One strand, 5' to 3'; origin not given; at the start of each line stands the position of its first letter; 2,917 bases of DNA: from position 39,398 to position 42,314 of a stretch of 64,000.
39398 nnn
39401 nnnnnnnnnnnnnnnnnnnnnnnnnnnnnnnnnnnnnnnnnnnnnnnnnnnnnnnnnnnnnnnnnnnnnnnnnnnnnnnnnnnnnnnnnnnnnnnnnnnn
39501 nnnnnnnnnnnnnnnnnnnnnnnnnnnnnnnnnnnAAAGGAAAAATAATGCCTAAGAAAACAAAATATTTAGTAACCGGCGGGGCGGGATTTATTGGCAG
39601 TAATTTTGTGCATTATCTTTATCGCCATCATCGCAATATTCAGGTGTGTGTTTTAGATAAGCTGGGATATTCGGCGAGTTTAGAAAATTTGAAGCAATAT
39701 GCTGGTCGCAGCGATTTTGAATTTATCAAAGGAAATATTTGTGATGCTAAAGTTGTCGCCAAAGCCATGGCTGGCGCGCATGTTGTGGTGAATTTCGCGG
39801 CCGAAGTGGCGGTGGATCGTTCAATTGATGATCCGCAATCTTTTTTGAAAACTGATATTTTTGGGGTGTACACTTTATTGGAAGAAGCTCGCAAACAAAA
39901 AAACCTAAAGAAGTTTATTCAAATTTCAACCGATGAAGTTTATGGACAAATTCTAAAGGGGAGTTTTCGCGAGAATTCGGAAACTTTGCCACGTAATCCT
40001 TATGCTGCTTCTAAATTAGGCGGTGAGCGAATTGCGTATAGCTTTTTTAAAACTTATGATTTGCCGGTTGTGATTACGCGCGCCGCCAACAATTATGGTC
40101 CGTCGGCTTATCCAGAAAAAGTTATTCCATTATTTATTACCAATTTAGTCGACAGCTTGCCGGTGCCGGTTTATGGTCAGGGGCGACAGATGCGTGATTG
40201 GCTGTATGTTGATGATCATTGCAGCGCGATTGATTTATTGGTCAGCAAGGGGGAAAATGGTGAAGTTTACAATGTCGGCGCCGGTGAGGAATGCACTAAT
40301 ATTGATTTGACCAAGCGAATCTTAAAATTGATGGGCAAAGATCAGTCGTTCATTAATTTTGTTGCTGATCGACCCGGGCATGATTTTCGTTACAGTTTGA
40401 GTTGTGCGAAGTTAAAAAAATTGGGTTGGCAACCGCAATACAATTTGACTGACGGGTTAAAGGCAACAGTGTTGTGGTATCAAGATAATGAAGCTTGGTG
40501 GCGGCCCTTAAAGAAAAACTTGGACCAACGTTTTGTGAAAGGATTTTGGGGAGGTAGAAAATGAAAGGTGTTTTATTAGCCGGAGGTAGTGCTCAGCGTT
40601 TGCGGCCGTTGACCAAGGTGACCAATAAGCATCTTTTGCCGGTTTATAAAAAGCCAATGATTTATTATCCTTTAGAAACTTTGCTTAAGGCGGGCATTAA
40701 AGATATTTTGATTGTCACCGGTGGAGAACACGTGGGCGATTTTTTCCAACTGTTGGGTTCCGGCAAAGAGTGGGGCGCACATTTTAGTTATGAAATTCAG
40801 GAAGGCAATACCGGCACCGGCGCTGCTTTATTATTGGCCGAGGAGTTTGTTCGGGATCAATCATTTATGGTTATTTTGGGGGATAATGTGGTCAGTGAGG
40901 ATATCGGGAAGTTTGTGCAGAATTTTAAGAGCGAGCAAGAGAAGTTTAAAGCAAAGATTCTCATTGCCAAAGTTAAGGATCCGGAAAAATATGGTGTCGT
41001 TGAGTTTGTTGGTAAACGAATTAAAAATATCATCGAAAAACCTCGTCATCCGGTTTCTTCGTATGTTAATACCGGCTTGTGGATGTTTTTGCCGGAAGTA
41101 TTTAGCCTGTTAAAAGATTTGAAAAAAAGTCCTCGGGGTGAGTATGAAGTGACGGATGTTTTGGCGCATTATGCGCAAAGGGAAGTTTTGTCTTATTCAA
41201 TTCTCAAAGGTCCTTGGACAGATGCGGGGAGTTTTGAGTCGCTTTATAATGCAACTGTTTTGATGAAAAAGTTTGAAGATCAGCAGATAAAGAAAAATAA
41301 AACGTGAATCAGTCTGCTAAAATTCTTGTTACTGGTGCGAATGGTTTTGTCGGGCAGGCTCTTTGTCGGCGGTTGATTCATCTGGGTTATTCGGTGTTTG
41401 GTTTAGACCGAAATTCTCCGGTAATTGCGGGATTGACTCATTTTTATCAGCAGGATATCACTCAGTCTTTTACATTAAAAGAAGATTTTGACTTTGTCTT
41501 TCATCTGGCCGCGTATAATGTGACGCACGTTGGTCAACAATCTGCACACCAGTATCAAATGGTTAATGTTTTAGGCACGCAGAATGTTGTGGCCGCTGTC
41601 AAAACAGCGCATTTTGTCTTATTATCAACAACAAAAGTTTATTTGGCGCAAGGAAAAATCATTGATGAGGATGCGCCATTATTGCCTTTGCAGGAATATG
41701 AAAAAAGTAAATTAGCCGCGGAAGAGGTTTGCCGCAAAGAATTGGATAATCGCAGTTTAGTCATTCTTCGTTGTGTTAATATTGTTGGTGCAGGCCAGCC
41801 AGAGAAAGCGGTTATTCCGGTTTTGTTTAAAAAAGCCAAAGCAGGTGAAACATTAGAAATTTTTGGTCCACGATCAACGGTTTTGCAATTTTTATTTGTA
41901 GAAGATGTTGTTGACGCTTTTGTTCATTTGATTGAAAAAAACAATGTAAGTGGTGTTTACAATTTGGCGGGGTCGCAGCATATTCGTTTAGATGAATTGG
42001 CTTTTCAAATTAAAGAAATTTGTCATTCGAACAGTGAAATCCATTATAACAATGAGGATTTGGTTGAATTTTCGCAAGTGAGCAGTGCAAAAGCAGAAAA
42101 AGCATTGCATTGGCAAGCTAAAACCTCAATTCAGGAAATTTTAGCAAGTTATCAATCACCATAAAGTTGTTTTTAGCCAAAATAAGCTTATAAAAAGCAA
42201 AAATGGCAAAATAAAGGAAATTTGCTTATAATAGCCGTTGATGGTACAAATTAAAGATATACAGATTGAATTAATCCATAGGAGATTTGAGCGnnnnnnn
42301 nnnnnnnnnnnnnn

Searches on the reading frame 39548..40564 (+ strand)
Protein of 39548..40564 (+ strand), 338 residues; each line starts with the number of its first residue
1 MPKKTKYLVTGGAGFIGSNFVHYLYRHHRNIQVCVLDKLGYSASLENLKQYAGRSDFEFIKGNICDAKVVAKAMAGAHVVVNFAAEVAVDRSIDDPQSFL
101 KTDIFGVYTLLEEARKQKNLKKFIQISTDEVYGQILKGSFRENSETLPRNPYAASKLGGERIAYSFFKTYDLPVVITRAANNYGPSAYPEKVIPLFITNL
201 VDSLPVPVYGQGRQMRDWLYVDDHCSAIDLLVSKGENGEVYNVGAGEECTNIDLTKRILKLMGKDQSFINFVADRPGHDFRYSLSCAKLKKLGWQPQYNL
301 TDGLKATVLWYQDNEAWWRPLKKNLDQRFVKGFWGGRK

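Call 5: search_protein_families(library=pfam, proteins=[window:39548-40564:+], max_evalue=0.01)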
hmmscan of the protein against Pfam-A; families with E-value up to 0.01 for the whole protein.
window:39548-40564:+ (338 aa): 9 families
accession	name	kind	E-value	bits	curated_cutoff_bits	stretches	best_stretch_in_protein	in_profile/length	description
PF16363.11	GDP_Man_Dehyd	-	3.4e-69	234.3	27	1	8-306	1-331/332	GDP-mannose 4,6 dehydratase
PF01370.27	Epimerase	-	2.5e-58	197.8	20.9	1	8-244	2-240/240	NAD dependent epimerase/dehydratase family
PF01073.25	3Beta_HSD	-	4.1e-17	62.5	22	1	8-223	1-220/280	3-beta hydroxysteroid dehydrogenase/isomerase family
PF02719.21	Polysacc_synt_2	-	8.3e-17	61.7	20.2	1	8-278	2-267/293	Polysaccharide biosynthesis protein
PF04321.23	RmlD_sub_bind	-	7.6e-16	58.5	27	1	6-272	2-241/287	RmlD substrate binding domain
PF07993.18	NAD_binding_4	-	9.7e-11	41.7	20.1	1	9-180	1-205/258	Male sterility protein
PF13460.12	NAD_binding_10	-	2.7e-06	27.8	27.2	1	11-155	1-124/184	NAD(P)H-binding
PF05368.20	NmrA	-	0.00067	19.8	27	1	4-85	2-78/298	NmrA-like family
PF03435.24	Sacchrp_dh_NADP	-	0.00069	20.4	25.1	1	12-86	5-78/129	Saccharopine dehydrogenase NADP binding domain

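Call 6: search_protein_families(library=ncbifam, proteins=[window:39548-40564:+], max_evalue=0.01)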
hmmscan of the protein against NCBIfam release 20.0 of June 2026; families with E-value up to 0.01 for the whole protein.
window:39548-40564:+ (338 aa): 31 families (the best 25 are shown)
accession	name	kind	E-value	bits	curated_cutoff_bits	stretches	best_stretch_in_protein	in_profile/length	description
TIGR01181.1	dTDP_gluc_dehyt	equivalog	4.4e-125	417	365.1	1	6-321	1-321/321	dTDP-glucose 4,6-dehydratase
NF007582.0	PRK10217.1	equivalog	2.1e-83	280.4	698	1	6-322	3-342/355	dTDP-glucose 4,6-dehydratase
NF007490.0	PRK10084.1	subfamily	6.5e-79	265.5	649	1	6-330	2-353/361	dTDP-glucose 4,6-dehydratase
TIGR04180.1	EDH_00030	hypoth_equivalog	1.8e-46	158.6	475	1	8-270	2-264/297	NAD-dependent 4,6-dehydratase LegB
TIGR01179.1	galE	equivalog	7.7e-35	120.3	262.3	2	7-185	2-179/332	UDP-glucose 4-epimerase GalE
TIGR02197.1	heptose_epim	equivalog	4.1e-24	85.3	274.6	1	8-312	2-314/316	ADP-glyceromanno-heptose 6-epimerase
NF011728.1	PRK15181.1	equivalog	6.7e-23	81.2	760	1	5-315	16-341/348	Vi polysaccharide biosynthesis UDP-N-acetylglucosaminuronic acid C-4 epimerase TviC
TIGR02622.1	CDP_4_6_dhtase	equivalog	9.6e-23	80.9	278.45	1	4-313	4-332/352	CDP-glucose 4,6-dehydratase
NF047922.1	GDPFucSynFcl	equivalog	7.1e-22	78.2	500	1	6-315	4-305/308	GDP-L-fucose synthase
NF007956.0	PRK10675.1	subfamily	5.5e-20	71.8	394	1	7-168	3-165/338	UDP-glucose 4-epimerase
TIGR03466.1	HpnA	hypoth_equivalog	9e-16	57.7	367.65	1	6-264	2-248/327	hopanoid-associated sugar epimerase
NF008872.0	PRK11908.1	equivalog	2.9e-13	49.6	294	1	6-263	3-272/349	bifunctional UDP-4-keto-pentose/UDP-xylose synthase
TIGR01214.1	rmlD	equivalog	1.2e-12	47.5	224.05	1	7-263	2-227/285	dTDP-4-dehydrorhamnose reductase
TIGR01472.1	gmd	equivalog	1.7e-12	47.2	415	1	55-268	54-274/342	GDP-mannose 4,6-dehydratase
TIGR01777.1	yfcH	hypoth_equivalog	2e-12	47.3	207.35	1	8-266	2-245/292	TIGR01777 family oxidoreductase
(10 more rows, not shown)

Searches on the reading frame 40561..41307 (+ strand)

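Call 5: search_protein_families(library=pfam, proteins=[window:40561-41307:+], max_evalue=0.01)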
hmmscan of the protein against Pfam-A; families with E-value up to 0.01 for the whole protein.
window:40561-41307:+ (248 aa): 2 families
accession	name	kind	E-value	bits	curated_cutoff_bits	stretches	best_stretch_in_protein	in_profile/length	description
PF00483.29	NTP_transferase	-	2.7e-57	194.6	21.2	1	2-233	1-240/245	Nucleotidyl transferase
PF12804.13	NTP_transf_3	-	5.1e-12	46.7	27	1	3-127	1-116/160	MobA-like NTP transferase domain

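Call 6: search_protein_families(library=ncbifam, proteins=[window:40561-41307:+], max_evalue=0.01)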
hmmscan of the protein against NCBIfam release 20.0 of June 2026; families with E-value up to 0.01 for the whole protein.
window:40561-41307:+ (248 aa): 36 families (the best 25 are shown)
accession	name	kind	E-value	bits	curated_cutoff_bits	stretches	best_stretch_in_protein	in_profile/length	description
TIGR01208.1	rmlA_long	equivalog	2.1e-64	217.6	320.25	1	2-244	1-243/353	glucose-1-phosphate thymidylyltransferase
TIGR01207.1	rmlA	equivalog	6.7e-63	212.5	360.65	1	2-242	1-243/286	glucose-1-phosphate thymidylyltransferase RfbA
NF012024.0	PRK15480.1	equivalog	3.3e-54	184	588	1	2-243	5-248/292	glucose-1-phosphate thymidylyltransferase RfbA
TIGR03992.1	Arch_glmU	subfamily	9.3e-51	172.9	292.1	1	1-238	1-231/393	bifunctional sugar-1-phosphate nucleotidylyltransferase/acetyltransferase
NF041313.1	UDPGP_AglF_Halo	equivalog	2.6e-36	125.2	400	1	1-206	1-204/234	UTP--glucose-1-phosphate uridylyltransferase AglF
NF041173.1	Sug_nt_acttase_Thmprot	equivalog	6.6e-36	124.1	600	1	1-229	1-221/405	bifunctional sugar-1-phosphate nucleotidylyltransferase/acetyltransferase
TIGR01099.1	galU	equivalog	1.7e-29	103.2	326.8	2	73-226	94-256/261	UTP--glucose-1-phosphate uridylyltransferase GalU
NF045761.1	NAMPUrTaseMurU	equivalog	1.1e-23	84.3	250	1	1-231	1-223/226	N-acetylmuramate alpha-1-phosphate uridylyltransferase MurU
NF052502.1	man1P_GTase_Rv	exception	2.8e-23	82.3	440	1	2-184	2-182/352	mannose-1-phosphate guanylyltransferase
TIGR02623.1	G1P_cyt_trans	equivalog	3.2e-17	62.8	300.25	2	83-220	103-230/255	glucose-1-phosphate cytidylyltransferase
NF010934.1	PRK14354.1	equivalog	1.9e-14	53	450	1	4-207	3-205/447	bifunctional UDP-N-acetylglucosamine diphosphorylase/glucosamine-1-phosphate N-acetyltransferase GlmU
TIGR01173.1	glmU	equivalog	3.4e-14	52.5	366.85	1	4-208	4-206/452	bifunctional UDP-N-acetylglucosamine diphosphorylase/glucosamine-1-phosphate N-acetyltransferase GlmU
NF007516.0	PRK10122.1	equivalog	4.3e-13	49.1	534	2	2-54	5-57/297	UTP--glucose-1-phosphate uridylyltransferase GalF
NF003670.0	PRK05293.1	equivalog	7.7e-13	48.1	470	1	3-235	7-258/382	glucose-1-phosphate adenylyltransferase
NF009928.0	PRK13389.1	equivalog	3.2e-12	46.2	548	2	2-54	10-62/302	UTP--glucose-1-phosphate uridylyltransferase GalU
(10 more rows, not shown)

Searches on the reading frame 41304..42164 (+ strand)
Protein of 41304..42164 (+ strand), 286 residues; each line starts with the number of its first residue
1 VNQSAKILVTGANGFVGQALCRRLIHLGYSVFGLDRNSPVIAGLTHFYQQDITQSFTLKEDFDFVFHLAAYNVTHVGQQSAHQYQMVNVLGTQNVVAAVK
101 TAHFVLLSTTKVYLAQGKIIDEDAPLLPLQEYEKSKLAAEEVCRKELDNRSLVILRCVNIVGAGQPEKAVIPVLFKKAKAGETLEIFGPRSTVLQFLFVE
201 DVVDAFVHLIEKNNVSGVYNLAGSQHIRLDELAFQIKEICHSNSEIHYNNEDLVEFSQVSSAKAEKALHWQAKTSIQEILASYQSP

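Call 5: search_protein_families(library=pfam, proteins=[window:41304-42164:+], max_evalue=0.01)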
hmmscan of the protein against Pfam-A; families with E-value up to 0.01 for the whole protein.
window:41304-42164:+ (286 aa): 9 families
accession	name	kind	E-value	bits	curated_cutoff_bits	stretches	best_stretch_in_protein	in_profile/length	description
PF01370.27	Epimerase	-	9.3e-41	140.2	20.9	1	7-222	1-240/240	NAD dependent epimerase/dehydratase family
PF16363.11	GDP_Man_Dehyd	-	9.9e-26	91.4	27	1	8-281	1-330/332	GDP-mannose 4,6 dehydratase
PF04321.23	RmlD_sub_bind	-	2.5e-21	76.5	27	1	6-244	2-235/287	RmlD substrate binding domain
PF01073.25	3Beta_HSD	-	6.7e-15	55.3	22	1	8-207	1-226/280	3-beta hydroxysteroid dehydrogenase/isomerase family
PF07993.18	NAD_binding_4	-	3.9e-11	43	20.1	1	58-204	85-256/258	Male sterility protein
PF02719.21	Polysacc_synt_2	-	1.6e-09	37.8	20.2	1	55-242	71-249/293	Polysaccharide biosynthesis protein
PF05368.20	NmrA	-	0.0017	18.5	27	1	4-118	2-88/298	NmrA-like family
PF00106.31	adh_short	-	0.0044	17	26.6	0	7-42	3-38/195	short chain dehydrogenase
PF13460.12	NAD_binding_10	-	0.0055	17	27.2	0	11-145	1-133/184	NAD(P)H-binding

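Call 6: search_protein_families(library=ncbifam, proteins=[window:41304-42164:+], max_evalue=0.01)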
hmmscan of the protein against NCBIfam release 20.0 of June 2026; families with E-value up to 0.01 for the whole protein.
window:41304-42164:+ (286 aa): 42 families (the best 25 are shown)
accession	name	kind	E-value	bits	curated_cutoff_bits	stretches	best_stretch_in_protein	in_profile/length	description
TIGR04180.1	EDH_00030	hypoth_equivalog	8e-26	90.8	475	1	7-253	1-269/297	NAD-dependent 4,6-dehydratase LegB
TIGR01181.1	dTDP_gluc_dehyt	equivalog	2.8e-23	82.5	365.1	1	6-280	1-304/321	dTDP-glucose 4,6-dehydratase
NF042423.1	oxyalk_red_Shew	equivalog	4.4e-19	68.7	580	1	3-211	7-220/331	2-alkyl-3-oxoalkanoate reductase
TIGR01179.1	galE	equivalog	5.3e-19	68.2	262.3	1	6-281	1-319/332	UDP-glucose 4-epimerase GalE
NF042422.1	oxyalk_red_OleD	equivalog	1.5e-18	67.3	580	1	6-214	2-219/329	2-alkyl-3-oxoalkanoate reductase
TIGR01214.1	rmlD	equivalog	1e-16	60.9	224.05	1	6-244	1-230/285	dTDP-4-dehydrorhamnose reductase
TIGR02197.1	heptose_epim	equivalog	1.7e-16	60.3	274.6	1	7-282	1-308/316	ADP-glyceromanno-heptose 6-epimerase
TIGR01777.1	yfcH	hypoth_equivalog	7.7e-16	58.5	207.35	1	7-243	1-244/292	TIGR01777 family oxidoreductase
TIGR01746.1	Thioester-redct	subfamily_domain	2.1e-15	56.8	213.35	2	57-267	84-307/371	thioester reductase domain-containing protein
TIGR03466.1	HpnA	hypoth_equivalog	6.2e-14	51.6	367.65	1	6-244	2-250/327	hopanoid-associated sugar epimerase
NF007582.0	PRK10217.1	equivalog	2.7e-12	46.4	698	1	103-246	128-273/355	dTDP-glucose 4,6-dehydratase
TIGR02622.1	CDP_4_6_dhtase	equivalog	2.4e-11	43.4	278.45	1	3-280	3-323/352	CDP-glucose 4,6-dehydratase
NF047837.1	UDPAcbARedWbcJ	equivalog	6.7e-11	41.7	500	1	6-244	2-219/372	UDP-2-acetamido-2,6-beta-L-arabino-hexul-4-ose reductase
NF047922.1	GDPFucSynFcl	equivalog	7.9e-11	41.9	500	1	4-281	2-295/308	GDP-L-fucose synthase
NF007956.0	PRK10675.1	subfamily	8.5e-11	41.6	394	1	6-279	2-321/338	UDP-glucose 4-epimerase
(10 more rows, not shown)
